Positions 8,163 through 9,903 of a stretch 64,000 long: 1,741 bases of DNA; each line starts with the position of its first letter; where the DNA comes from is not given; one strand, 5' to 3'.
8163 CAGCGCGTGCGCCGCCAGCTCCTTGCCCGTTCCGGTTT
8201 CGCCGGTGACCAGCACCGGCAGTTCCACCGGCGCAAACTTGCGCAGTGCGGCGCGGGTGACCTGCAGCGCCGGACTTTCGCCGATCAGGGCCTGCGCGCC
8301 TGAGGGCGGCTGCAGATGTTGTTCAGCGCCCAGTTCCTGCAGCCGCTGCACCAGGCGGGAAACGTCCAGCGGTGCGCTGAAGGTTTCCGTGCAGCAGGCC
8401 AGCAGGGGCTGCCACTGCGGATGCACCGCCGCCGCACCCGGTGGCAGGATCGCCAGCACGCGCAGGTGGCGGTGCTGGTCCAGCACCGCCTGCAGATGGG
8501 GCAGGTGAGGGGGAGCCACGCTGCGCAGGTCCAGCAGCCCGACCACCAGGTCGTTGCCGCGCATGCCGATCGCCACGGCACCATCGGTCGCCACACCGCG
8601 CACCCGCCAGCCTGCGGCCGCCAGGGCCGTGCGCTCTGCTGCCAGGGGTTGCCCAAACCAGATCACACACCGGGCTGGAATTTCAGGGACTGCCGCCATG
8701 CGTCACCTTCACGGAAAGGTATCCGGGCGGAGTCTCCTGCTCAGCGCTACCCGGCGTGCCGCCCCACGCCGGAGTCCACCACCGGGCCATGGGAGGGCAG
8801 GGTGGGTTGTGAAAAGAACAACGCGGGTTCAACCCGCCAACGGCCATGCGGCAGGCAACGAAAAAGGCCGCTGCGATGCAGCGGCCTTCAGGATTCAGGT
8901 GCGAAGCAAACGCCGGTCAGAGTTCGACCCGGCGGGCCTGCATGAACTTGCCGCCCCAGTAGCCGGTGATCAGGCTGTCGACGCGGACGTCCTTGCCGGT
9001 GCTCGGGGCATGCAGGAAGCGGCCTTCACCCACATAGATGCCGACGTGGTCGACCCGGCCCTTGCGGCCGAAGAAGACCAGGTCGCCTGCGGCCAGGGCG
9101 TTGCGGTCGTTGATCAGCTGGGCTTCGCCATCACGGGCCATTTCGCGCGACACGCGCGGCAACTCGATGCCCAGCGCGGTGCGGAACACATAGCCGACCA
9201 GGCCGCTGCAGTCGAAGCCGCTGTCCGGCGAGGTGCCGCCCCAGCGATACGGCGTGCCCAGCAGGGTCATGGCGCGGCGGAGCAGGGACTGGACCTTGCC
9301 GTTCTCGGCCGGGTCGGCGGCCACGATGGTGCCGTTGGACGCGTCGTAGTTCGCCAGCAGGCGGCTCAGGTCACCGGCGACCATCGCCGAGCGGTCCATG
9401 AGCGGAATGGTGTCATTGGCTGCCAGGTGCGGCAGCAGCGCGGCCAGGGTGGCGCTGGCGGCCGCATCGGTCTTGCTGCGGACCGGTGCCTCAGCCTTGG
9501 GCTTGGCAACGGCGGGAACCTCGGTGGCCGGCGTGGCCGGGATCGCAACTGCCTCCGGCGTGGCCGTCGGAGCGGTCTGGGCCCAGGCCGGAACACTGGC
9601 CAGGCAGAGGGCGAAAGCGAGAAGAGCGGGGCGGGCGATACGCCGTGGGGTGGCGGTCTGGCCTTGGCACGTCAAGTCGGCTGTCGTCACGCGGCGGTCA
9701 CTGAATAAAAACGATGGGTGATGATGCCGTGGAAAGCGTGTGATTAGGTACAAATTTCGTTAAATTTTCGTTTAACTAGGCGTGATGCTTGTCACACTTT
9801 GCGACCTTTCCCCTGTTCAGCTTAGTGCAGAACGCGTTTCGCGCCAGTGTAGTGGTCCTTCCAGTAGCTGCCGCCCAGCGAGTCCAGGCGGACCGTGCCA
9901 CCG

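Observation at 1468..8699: Candidate sigma-54 promoter for the amyloid operon plus a dedicated enhancer-binding protein encoded convergently downstream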

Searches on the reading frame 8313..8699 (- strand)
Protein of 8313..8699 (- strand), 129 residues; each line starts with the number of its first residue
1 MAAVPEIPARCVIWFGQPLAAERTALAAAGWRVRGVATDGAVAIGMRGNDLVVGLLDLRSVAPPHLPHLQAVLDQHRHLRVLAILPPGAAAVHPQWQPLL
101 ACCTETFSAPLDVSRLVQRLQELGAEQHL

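Call 49: search_solved_structures(query=A2, max_evalue=10, show_alignments=2)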
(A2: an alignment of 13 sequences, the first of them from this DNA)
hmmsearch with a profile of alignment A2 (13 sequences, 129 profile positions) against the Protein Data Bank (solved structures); distinct sequences matched with E-value up to 10: 15.
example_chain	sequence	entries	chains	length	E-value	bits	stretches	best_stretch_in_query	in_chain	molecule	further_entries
7y19_A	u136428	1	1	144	1.8e-11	47.4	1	23-125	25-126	Transcriptional regulator VpsR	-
7v2b_A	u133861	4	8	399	1.2e-08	38.3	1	23-125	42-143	VpsR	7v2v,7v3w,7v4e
2pkx_A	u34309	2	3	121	0.006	19.9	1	20-125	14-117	Transcriptional regulatory protein phoP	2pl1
1dc7_A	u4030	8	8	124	0.0078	19.5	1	23-124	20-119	NITROGEN REGULATION PROTEIN | NITROGEN REGULATION PROTEIN NR(I) | NTRC RECEIVER DOMAIN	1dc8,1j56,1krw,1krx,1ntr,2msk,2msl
8svz_A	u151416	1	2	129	0.3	14.4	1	28-124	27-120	Two-component response regulator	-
4hh3_C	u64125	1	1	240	0.36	14.1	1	23-48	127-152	AppA protein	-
4heh_A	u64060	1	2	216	0.4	14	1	23-48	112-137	AppA protein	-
4hh1_A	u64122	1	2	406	0.7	13.2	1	23-48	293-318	AppA protein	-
4hh0_A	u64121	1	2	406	0.78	13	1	23-48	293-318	AppA protein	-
6kod_A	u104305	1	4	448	0.82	13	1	9-42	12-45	Pyridine nucleotide-disulphide oxidoreductase dimerisation region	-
6kgy_A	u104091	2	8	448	0.91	12.8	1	9-42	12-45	Pyridine nucleotide-disulphide oxidoreductase dimerisation region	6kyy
8cv8_A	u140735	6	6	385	1.3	12.3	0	48-115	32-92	Hyoscyamine 6-beta-hydroxylase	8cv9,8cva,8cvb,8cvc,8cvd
8cve_A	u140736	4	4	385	1.3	12.3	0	48-115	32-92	Hyoscyamine 6-beta-hydroxylase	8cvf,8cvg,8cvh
1zxz_A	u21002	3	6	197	1.3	12.3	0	11-39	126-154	Peptide deformylase, mitochondrial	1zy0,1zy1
7xdt_A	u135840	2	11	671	1.7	12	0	61-125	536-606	Gem-associated protein 5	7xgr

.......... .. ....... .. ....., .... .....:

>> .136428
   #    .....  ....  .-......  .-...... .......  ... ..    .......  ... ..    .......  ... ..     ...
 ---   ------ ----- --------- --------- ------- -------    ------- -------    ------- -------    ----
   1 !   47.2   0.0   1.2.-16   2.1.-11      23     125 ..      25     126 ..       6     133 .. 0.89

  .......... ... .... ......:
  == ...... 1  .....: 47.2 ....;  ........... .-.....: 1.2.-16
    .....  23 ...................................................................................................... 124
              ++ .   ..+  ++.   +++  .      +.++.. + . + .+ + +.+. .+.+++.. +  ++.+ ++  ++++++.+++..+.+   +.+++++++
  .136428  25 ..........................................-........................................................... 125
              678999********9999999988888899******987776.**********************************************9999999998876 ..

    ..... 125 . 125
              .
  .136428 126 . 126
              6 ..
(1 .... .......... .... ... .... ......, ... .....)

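Call 50: search_protein_families(library=pfam, alignment_id=A2, max_evalue=1)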
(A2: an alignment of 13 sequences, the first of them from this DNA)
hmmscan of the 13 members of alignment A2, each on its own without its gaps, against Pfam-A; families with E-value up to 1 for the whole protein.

A. member 1, seq(129 aa): 2 families
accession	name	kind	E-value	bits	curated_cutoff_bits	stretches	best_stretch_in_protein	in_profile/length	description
PF20161.5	VpsR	-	1e-05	25.7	23.7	1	10-119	11-119/121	VpsR domain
PF15354.11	KAAG1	-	0.6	11.1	27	1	73-120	17-63/84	Kidney-associated antigen 1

B. families by the number of members that match (of 13 scanned): 4 families
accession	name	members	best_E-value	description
PF20161.5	VpsR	13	2.6e-11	VpsR domain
PF04532.17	DUF587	2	0.028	Protein of unknown function (DUF587)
PF09754.15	PAC2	1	0.0016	PAC2 family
PF15354.11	KAAG1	1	0.6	Kidney-associated antigen 1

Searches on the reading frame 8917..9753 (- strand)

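Call 3: search_protein_families(library=pfam, proteins=[window:8917-9753:-])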
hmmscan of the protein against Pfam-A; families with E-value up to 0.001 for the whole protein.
window:8917-9753:- (278 aa): 1 family
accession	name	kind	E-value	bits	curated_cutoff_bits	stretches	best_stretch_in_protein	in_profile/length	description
PF00877.26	NLPC_P60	-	3.1e-32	111.1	23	1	166-275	1-105/105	NlpC/P60 family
